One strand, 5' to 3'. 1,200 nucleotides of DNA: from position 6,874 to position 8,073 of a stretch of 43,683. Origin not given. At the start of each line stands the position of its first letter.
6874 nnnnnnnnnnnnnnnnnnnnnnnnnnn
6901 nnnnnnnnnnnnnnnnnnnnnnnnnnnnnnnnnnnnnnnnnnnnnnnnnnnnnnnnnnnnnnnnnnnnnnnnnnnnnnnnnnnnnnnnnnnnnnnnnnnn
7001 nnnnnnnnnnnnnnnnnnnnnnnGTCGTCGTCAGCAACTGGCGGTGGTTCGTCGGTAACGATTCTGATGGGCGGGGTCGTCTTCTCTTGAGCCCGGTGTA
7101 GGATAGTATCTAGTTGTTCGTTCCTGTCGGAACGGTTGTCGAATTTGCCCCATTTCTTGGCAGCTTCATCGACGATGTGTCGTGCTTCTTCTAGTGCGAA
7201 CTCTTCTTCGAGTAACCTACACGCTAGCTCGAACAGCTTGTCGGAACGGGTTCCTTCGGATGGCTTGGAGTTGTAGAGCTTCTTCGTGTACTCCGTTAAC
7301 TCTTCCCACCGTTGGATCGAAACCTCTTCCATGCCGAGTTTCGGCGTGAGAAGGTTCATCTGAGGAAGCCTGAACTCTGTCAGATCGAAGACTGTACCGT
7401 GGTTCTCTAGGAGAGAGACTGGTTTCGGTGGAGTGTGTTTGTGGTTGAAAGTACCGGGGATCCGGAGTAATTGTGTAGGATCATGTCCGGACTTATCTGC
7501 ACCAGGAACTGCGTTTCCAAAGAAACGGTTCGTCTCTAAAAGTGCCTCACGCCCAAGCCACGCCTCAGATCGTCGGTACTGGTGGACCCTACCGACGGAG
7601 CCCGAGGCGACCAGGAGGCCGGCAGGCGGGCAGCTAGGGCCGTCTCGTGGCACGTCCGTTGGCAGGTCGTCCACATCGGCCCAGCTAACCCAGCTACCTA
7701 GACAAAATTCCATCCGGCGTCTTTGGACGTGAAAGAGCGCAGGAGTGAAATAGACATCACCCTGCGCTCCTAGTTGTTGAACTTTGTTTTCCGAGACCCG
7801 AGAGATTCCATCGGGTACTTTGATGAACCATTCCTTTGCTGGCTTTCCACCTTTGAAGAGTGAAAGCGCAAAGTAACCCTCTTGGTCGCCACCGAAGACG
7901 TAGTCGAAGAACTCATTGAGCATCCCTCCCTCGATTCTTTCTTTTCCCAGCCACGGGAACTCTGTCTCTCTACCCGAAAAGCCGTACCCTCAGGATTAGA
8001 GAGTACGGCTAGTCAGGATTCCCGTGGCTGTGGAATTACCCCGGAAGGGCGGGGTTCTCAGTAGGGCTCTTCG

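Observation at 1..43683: Genome-wide ~3-fold excess of the pentamer TGTAG/CTACA, written into coding sequence through specific codon choices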

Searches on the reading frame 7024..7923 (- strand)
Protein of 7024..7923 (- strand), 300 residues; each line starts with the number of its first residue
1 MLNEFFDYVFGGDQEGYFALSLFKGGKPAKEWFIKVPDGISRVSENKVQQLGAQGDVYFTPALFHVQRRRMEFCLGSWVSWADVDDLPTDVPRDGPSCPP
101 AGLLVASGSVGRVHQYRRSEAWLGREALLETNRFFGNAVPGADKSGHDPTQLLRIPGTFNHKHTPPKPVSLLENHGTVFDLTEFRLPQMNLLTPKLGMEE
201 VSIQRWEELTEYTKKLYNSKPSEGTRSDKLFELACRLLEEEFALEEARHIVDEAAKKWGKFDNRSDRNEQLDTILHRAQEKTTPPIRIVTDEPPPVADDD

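Call 86: predict_structure(alignment_id=A2)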
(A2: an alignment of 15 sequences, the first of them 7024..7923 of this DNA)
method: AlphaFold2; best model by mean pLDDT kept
length: 300 residues; sequences in the alignment: 15
mean_pLDDT: 63.6   pTM: 0.42
mean pLDDT of the five models: 63.6, 53.6, 52.9, 52.5, 49.9
residues with pLDDT >= 90: 29; 70-90: 95; 50-70: 93; < 50: 83
segments of 3 or more residues with pLDDT < 50: 62-78, 90-101, 145-150, 174-198, 284-292, 297-300
pLDDT, mean of each block of 10 residues (from residue 1): 66 60 74 72 79 79 40 41 53 35 58 59 52 56 47 70 67 40 31 41 75 91 90 91 85 91 86 86 49 45
secondary structure, 60 per line:
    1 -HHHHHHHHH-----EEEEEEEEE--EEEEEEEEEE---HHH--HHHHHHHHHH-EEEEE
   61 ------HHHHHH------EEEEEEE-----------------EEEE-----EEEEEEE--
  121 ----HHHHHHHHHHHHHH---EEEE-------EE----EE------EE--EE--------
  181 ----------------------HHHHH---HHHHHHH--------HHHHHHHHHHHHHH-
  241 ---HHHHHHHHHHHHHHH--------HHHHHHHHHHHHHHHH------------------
elements in order: H2-10 E16-24 E27-36 H45-54 E56-60 H67-72 E79-85 E103-106 E112-118 H125-138 E142-145 H203-207 H211-217 H226-239 H244-258 H267-282

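Call 88: search_solved_structures(query=A2, max_evalue=1)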
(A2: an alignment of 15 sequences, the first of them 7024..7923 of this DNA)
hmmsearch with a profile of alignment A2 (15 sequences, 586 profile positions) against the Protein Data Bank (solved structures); distinct sequences matched with E-value up to 1: 47.
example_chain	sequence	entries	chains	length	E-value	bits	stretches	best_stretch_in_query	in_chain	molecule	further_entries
8e2l_C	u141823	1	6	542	1.1e-07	33.7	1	312-537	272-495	Twinkle mtDNA helicase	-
1f48_A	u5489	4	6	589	0.00011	23.8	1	314-354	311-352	ARSENITE-TRANSLOCATING ATPASE | ARSENICAL PUMP-DRIVING ATPASE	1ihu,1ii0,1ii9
9nbo_A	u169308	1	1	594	0.00015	23.4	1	321-355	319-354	Arsenite transporter ATPase-like protein,arsA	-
9nbl_A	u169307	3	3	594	0.00015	23.4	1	321-355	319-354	Arsenite transporter ATPase-like protein,arsA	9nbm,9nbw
7t8b_A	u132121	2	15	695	0.00026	22.6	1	315-546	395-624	Twinkle mtDNA helicase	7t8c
6e11_1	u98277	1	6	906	0.00077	21.1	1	330-367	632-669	Heat shock protein 101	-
6e10_1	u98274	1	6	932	0.00082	21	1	330-367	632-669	Heat shock protein 101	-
6uqe_A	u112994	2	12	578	0.0034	18.9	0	233-355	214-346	ATP-dependent Clp protease ATP-binding subunit ClpA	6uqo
3j3r_A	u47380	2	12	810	0.0049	18.4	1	233-367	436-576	Negative regulator of genetic competence ClpC/MecB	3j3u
3j3s_A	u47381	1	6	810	0.0049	18.4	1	233-367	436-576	Negative regulator of genetic competence ClpC/MecB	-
3j3t_A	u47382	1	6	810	0.0049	18.4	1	233-367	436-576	Negative regulator of genetic competence ClpC/MecB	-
3pxi_A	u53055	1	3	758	0.0049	18.4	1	233-367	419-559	Negative regulator of genetic competence ClpC/MecB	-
7abr_A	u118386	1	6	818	0.0051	18.3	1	233-367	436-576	Negative regulator of genetic competence ClpC/MecB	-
7uiv_A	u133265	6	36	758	0.0059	18.1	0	233-355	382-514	ATP-dependent Clp protease ATP-binding subunit ClpA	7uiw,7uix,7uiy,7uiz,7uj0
6w1z_A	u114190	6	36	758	0.0062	18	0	233-355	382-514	ATP-dependent Clp protease ATP-binding subunit ClpA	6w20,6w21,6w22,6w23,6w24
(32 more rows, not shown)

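Call 89: fold_search(model_id=the predicted structure, library=pdb)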
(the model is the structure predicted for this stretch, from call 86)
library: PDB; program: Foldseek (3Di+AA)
matches with E <= 10: 283; with E <= 0.001: 1
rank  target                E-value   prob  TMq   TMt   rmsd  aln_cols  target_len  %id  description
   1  3h20                  9.5e-06  1.00  0.37  0.38  22.6       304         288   15  Crystal structure of primase RepB' (released 2009-04-28)
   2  6zp9_A                1.5e-03  1.00  0.38  0.56   6.3       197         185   13  Cyanophage S-2L Primase-Polymerase (PrimPol), AEP domain (PP-N190) (released 2021-03-03)
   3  3h25_A                4.3e-03  1.00  0.37  0.55   4.0       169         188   21  Crystal structure of the catalytic domain of primase Repb' in complex with initiator DNA (released 2009-04-28)
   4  7olc_LS               7.1e-02  0.11  0.12  0.17  21.7       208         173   12  Thermophilic eukaryotic 80S ribosome at idle POST state (released 2022-01-26)
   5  5apn_S                1.1e-01  0.12  0.14  0.20  22.3       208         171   12  Structure of the yeast 60S ribosomal subunit in complex with Arx1, Alb1 and N-terminally tagged Rei1 (released 2015-12-16)
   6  3j79_U                1.1e-01  0.12  0.13  0.18  21.9       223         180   12  Cryo-EM structure of the Plasmodium falciparum 80S ribosome bound to the anti-protozoan drug emetine, large subunit (released 2014-07-16)
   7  7pwg_S                1.3e-01  0.12  0.13  0.18  18.7       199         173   11  Cryo-EM structure of large subunit of Giardia lamblia ribosome at 2.7 A resolution (released 2022-04-20)
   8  6uz7_AS               1.3e-01  0.16  0.15  0.23  22.9       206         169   11  K.lactis 80S ribosome with p/PE tRNA and eIF5B (released 2020-01-15)
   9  7pzy_0                1.8e-01  0.10  0.13  0.20  22.0       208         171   10  Structure of the vacant Candida albicans 80S ribosome (released 2022-05-18)
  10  8c3a_0                3.5e-01  0.08  0.14  0.20  22.0       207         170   11  Crystal structure of ailanthone bound to the Candida albicans 80S ribosome (released 2024-01-10)
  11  2r9l_B                3.9e-01  0.51  0.31  0.33   7.9       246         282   11  Polymerase Domain from Mycobacterium tuberculosis Ligase D in complex with DNA (released 2008-01-08)
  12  2r9l_A                4.2e-01  0.20  0.24  0.25  10.3       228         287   11  Polymerase Domain from Mycobacterium tuberculosis Ligase D in complex with DNA (released 2008-01-08)
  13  2iru_A                5.0e-01  0.41  0.30  0.31   8.4       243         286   12  Crystal Structure of the Polymerase Domain from Mycobacterium tuberculosis Ligase D (released 2007-01-02)
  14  2atz                  5.0e-01  0.23  0.24  0.37   8.1       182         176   10  Crystal structure of protein HP0184 from Helicobacter pylori (released 2005-10-11)
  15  8eth_S                5.0e-01  0.09  0.13  0.21  18.4       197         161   12  Ytm1 associated 60S nascent ribosome State 1B (released 2022-11-30)
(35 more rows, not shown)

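Call 96: search_dna_similar(query=window:7024-7923:-, collection=phages, mode=protein, max_evalue=0.001, max_rows=45, rows=spread)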
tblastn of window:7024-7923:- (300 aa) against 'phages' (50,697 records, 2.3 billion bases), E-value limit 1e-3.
Records with a match: 75; places in all: 75; records where one place covers at least 80% of the query: 4.
Best place of each record, by identity: <60% 75.
By first word of the organism name: Gordonia 33; Arthrobacter 13; Streptomyces 7; Serratia 6; Pseudomonas 4; Microbacterium 3; Brevundimonas 2; Caudoviricetes 2; Curtobacterium 1; Stenotrophomonas 1; and 3 more.
By host as written in the record: Gordonia rubripertincta NRRL B-16540 13; Arthrobacter sp. ATCC 21022 13; Gordonia terrae 3612 9; Serratia marcescens 6; Streptomyces lividans JI 1326 4; Gordonia rubripertincta NRRL B-16540 SEA 3; Brevundimonas pondensis LVF1 2; Pseudomonas fluorescens ATCC 13525 2; and 16 more.
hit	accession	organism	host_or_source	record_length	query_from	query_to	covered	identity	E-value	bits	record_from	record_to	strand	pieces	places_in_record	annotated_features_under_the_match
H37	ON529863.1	Brevundimonas phage vB_BpoS-Polewnik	Brevundimonas pondensis LVF1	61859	17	285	90%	27.3%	7e-5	50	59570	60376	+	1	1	AAA+ ATPase domain protein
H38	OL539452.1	Serratia phage vB_SmaS_Opt-155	Serratia marcescens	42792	22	280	86%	26.9%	7e-8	59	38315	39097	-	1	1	putative DNA recombinase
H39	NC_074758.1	Serratia phage vB_SmaS_Opt-155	Serratia marcescens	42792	22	280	86%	26.9%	7e-8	59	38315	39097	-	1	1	putative DNA recombinase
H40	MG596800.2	Pseudomonas phage PMBT14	Pseudomonas fluorescens ATCC 13525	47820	56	294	80%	27.8%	1e-8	62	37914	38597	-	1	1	DNA recombinase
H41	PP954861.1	Pseudomonas phage Lebethron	Pseudomonas taiwanensis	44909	53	288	79%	28.0%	6e-7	57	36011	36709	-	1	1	hypothetical protein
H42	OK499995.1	Serratia phage vB_SmaS_Tlacuache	Serratia marcescens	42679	53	280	76%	28.0%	3e-8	61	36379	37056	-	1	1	DNA recombinase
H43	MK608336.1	Serratia phage Serbin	Serratia marcescens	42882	53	280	76%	27.5%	1e-7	59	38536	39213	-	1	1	DNA recombinase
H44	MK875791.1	Gordonia phage Yakult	Gordonia terrae 3612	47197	28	204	59%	29.3%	2e-4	49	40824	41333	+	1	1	59: RecA-like DNA recombinase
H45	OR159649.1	Gordonia phage Jamzy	Gordonia rubripertincta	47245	28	204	59%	29.3%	2e-4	49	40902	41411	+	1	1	63: RecA-like DNA recombinase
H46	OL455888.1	Gordonia phage GiKK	Gordonia rubripertincta NRRL B-16540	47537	28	204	59%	29.3%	3e-4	48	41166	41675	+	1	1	63: RecA-like DNA recombinase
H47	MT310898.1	Streptomyces phage Kela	Streptomyces scabiei RL-34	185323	5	164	53%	32.2%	1e-8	62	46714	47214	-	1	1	65: DNA primase/helicase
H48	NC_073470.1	Microbacterium phage Shocker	Microbacterium paraoxydans NRRL B-14843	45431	2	164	54%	31.3%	1e-10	68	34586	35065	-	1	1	44: DNA primase/helicase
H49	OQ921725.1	Streptomyces phage Frankenweenie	Streptomyces scabiei RL-34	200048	5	164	53%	31.6%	5e-8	60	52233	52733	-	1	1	76: DNA primase/helicase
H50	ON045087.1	Stenotrophomonas virus Jojan60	Stenotrophomonas maltophilia Jojan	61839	3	184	61%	27.3%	1e-3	47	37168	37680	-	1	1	DNA primase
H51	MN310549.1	Gordonia phage Gibbous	Gordonia rubripertincta NRRL B-16540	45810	28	167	47%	35.4%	2e-6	55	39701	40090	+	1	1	54: RecA-like DNA recombinase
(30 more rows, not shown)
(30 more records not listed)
